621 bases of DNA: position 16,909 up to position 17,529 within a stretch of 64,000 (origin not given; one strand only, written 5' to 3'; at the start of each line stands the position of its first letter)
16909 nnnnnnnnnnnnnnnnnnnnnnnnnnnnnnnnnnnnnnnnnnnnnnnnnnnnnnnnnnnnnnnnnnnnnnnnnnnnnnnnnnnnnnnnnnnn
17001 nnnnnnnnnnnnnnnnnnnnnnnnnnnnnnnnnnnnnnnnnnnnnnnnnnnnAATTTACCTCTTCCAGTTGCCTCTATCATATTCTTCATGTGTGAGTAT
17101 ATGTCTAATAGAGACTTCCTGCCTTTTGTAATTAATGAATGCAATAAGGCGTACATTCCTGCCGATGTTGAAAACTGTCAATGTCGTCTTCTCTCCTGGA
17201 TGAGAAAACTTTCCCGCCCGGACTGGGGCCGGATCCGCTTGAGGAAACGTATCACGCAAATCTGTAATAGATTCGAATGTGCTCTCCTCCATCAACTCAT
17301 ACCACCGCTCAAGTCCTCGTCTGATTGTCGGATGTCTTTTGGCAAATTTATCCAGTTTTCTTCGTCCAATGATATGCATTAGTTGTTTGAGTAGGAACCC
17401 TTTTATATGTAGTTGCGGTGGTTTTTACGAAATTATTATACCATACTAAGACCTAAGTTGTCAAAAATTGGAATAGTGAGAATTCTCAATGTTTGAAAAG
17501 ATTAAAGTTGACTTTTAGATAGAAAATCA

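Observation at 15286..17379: HigB toxin paired with a 588-aa protein that keeps a HigA-like N-domain but replaces the HTH with an 11-repeat TPR array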

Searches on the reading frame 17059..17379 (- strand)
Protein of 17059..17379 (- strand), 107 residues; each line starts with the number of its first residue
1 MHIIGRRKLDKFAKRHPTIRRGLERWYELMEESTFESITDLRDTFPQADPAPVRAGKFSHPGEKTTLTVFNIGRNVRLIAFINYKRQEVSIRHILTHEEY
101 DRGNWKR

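Call 3: search_protein_families(library=pfam, proteins=[window:17059-17379:-], max_evalue=0.1)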
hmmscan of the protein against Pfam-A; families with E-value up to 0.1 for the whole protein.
window:17059-17379:- (107 aa): 1 family
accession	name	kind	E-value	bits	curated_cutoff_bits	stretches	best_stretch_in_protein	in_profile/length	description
PF09907.15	HigB_toxin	-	5.7e-20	71.8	27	1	22-102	4-73/74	HigB_toxin, RelE-like toxic component of a toxin-antitoxin system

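Call 4: search_protein_families(library=ncbifam, proteins=[window:17059-17379:-], max_evalue=0.1)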
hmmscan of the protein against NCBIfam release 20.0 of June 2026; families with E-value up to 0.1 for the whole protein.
window:17059-17379:- (107 aa): 0 families

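Call 7: search_solved_structures(query=window:17059-17379:-, max_evalue=1, show_alignments=2)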
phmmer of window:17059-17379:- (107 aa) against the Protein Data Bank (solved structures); distinct sequences matched with E-value up to 1: 3.
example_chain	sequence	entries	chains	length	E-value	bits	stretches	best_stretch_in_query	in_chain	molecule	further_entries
5ycl_B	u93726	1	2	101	5.2e-05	27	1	1-101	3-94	mRNA interferase HigB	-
5ifg_A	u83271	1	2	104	5.8e-05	26.9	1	1-101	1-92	mRNA interferase HigB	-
6kml_A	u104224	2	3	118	9.4e-05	26.2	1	1-101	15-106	mRNA interferase toxin HigB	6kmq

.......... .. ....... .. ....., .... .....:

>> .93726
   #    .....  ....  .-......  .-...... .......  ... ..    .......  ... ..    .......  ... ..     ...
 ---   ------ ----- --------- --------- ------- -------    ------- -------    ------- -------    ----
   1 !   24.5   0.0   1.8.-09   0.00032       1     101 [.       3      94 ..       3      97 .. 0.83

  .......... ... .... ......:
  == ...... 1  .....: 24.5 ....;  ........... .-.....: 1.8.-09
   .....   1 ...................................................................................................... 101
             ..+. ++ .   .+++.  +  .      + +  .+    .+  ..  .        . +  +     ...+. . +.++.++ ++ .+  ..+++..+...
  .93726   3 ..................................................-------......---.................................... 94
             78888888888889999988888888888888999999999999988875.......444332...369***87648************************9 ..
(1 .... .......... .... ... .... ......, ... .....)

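Call 11: search_protein_families(library=padloc, proteins=[window:17059-17379:-], max_evalue=0.01)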
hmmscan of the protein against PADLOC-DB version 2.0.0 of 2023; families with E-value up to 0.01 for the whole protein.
window:17059-17379:- (107 aa): 4 families
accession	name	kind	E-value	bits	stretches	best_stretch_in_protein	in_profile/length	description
PDLC03979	PD-Lambda-2_A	-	8.6e-16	56.5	1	1-102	1-91/97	-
PDLC03981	PD-Lambda-2_A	-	1.8e-14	52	1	1-104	1-93/94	-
PDLC03978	PD-Lambda-2_A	-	3.4e-07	28.5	1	1-59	1-59/87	-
PDLC03980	PD-Lambda-2_A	-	0.00097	17.8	1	1-49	3-51/92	-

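Call 43: find_homologous_proteins(query=window:17059-17379:-, max_evalue=0.001)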
Query window:17059-17379:- (107 aa): 84 proteins with E <= 0.001 among 85 candidates.
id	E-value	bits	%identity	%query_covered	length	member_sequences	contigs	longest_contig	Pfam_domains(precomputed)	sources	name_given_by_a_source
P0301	9.7e-60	218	90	100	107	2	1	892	PF09907.16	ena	-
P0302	2.8e-55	203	86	100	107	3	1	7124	PF09907.16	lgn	-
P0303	3.9e-55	203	83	100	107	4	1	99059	PF09907.16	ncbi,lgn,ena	-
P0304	1.3e-53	198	82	100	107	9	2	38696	PF09907.16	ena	-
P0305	5.5e-52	193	81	100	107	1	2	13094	PF09907.16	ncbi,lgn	-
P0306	9.9e-52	192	79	100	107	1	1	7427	PF09907.16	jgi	-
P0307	1.6e-51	191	80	100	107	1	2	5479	PF09907.16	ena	-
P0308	1.8e-50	188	78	100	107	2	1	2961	PF09907.16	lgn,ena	-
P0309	4.1e-50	187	81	97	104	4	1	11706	PF09907.16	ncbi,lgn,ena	-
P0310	2.1e-49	184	79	100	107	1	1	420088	PF09907.16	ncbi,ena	-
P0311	2.7e-49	184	77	100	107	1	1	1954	PF09907.16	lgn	-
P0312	3.6e-49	184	76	100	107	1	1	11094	PF09907.16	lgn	-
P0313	4.4e-48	180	76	100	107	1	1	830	PF09907.16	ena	-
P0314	4.9e-48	180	74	100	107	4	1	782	PF09907.16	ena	-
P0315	1.9e-46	175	74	100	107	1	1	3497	PF09907.16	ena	-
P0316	1.3e-45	172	72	100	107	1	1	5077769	PF09907.16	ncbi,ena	-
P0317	2.1e-45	171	73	100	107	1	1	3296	PF09907.16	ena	-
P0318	5.6e-45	170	73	100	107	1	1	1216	PF09907.16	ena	-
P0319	2.0e-44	168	71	100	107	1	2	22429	PF09907.16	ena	-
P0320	2.2e-44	168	73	100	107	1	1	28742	PF09907.16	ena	-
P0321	5.4e-44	167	72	100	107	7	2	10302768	PF09907.16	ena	-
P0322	1.7e-43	165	73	100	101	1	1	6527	PF09907.16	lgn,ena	-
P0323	2.6e-43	165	69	100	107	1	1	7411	PF09907.16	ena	-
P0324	4.2e-43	164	68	100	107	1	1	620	PF09907.16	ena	-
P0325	9.8e-43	163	68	100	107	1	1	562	PF09907.16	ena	-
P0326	1.8e-42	162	67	100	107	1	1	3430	PF09907.16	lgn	-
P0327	3.0e-42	161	72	100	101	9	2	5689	PF09907.16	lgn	-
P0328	3.7e-42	161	70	100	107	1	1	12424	PF09907.16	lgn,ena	-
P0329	5.4e-42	161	72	100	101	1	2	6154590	PF09907.16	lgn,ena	-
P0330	5.8e-42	160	72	100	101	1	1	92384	PF09907.16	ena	-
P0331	8.0e-42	160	72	100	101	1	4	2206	PF09907.16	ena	-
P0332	8.1e-42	160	71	100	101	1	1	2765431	PF09907.16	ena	-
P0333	8.5e-42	160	72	100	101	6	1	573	PF09907.16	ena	-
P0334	1.5e-41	159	71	100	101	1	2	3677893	PF09907.16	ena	-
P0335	2.0e-41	159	71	100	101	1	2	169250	PF09907.16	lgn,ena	-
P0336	2.2e-41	159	71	100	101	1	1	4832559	PF09907.16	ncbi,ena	-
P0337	2.4e-41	158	70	100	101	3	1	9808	PF09907.16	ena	-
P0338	3.8e-41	158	71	100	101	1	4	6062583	PF09907.16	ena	-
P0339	4.1e-41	158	70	100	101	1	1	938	PF09907.16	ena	-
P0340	4.2e-41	158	70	100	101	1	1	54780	PF09907.16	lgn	-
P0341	6.7e-41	157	66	100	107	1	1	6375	PF09907.16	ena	-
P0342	1.0e-40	156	70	100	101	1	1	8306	PF09907.16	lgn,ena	-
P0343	1.1e-40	156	69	100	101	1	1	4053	PF09907.16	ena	-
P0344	1.4e-40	156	71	100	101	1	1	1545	PF09907.16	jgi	jgi:mRNA interferase HigB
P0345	1.5e-40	156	70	100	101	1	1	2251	PF09907.16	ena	-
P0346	3.5e-40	155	69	100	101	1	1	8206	PF09907.16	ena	-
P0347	7.6e-40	154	69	100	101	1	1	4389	PF09907.16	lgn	-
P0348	1.0e-39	153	69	100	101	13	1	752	PF09907.16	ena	-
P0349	3.9e-39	151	87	73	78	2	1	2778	PF09907.16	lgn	-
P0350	4.0e-39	151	68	100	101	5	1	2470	PF09907.16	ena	-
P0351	4.3e-39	151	70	100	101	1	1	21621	PF09907.16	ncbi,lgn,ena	-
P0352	7.3e-39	150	67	100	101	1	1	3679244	PF09907.16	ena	-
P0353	1.1e-38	150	68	100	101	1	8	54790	PF09907.16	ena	-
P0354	1.1e-38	150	68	100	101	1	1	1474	PF09907.16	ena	-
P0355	1.3e-38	150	69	100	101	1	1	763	PF09907.16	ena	-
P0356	2.3e-38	149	78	84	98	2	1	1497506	PF09907.16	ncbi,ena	-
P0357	4.0e-38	148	74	89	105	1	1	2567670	PF09907.16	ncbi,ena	-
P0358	2.2e-37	146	67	100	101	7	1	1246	PF09907.16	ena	-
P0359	5.4e-36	141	82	73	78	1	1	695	PF09907.16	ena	-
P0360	5.4e-36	141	83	73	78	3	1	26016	PF09907.16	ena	-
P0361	8.5e-36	141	65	100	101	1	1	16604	PF09907.16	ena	-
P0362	1.1e-35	140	82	73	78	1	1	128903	PF09907.16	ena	-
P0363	1.0e-34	137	81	73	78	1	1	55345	PF09907.16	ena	-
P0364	1.4e-34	137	81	73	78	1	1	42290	PF09907.16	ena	-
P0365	3.9e-34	135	84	68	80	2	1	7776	PF09907.16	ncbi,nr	ncbi:type II toxin-antitoxin system HigB family toxin, partial [Candidatus Poribacteria bacterium]|n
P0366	3.9e-34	135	60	99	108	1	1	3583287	PF09907.16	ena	-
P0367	5.1e-34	135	64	100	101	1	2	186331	PF09907.16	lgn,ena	-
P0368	3.1e-29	119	73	73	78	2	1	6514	PF09907.16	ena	-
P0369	6.9e-24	102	68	73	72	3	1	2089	PF09907.16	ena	-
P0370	1.0e-23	102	55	100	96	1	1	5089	PF09907.16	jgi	jgi:mRNA interferase HigB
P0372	9.5e-23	99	54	100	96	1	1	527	PF09907.16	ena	-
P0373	4.7e-22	96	52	100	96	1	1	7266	PF09907.16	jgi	jgi:mRNA interferase HigB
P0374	6.9e-22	96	52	100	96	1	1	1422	PF09907.16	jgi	jgi:mRNA interferase HigB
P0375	1.1e-21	95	50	100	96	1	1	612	PF09907.16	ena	-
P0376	1.6e-21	95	51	100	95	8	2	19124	PF09907.16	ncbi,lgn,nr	ncbi:MAG: type II toxin-antitoxin system HigB family toxin [Chthoniobacterales bacterium]|nr:type II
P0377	2.0e-20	91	50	100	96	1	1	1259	PF09907.16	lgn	-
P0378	2.1e-19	88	50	100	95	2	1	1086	PF09907.16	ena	-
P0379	3.8e-19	87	45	100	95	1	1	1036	PF09907.16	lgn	-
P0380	3.5e-17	81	46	96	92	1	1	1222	PF09907.16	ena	-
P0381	1.2e-16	79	44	99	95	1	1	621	PF09907.16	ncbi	-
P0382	4.9e-15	74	42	99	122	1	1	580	PF09907.16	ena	-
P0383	7.3e-11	60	49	80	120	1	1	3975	PF09907.16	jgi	-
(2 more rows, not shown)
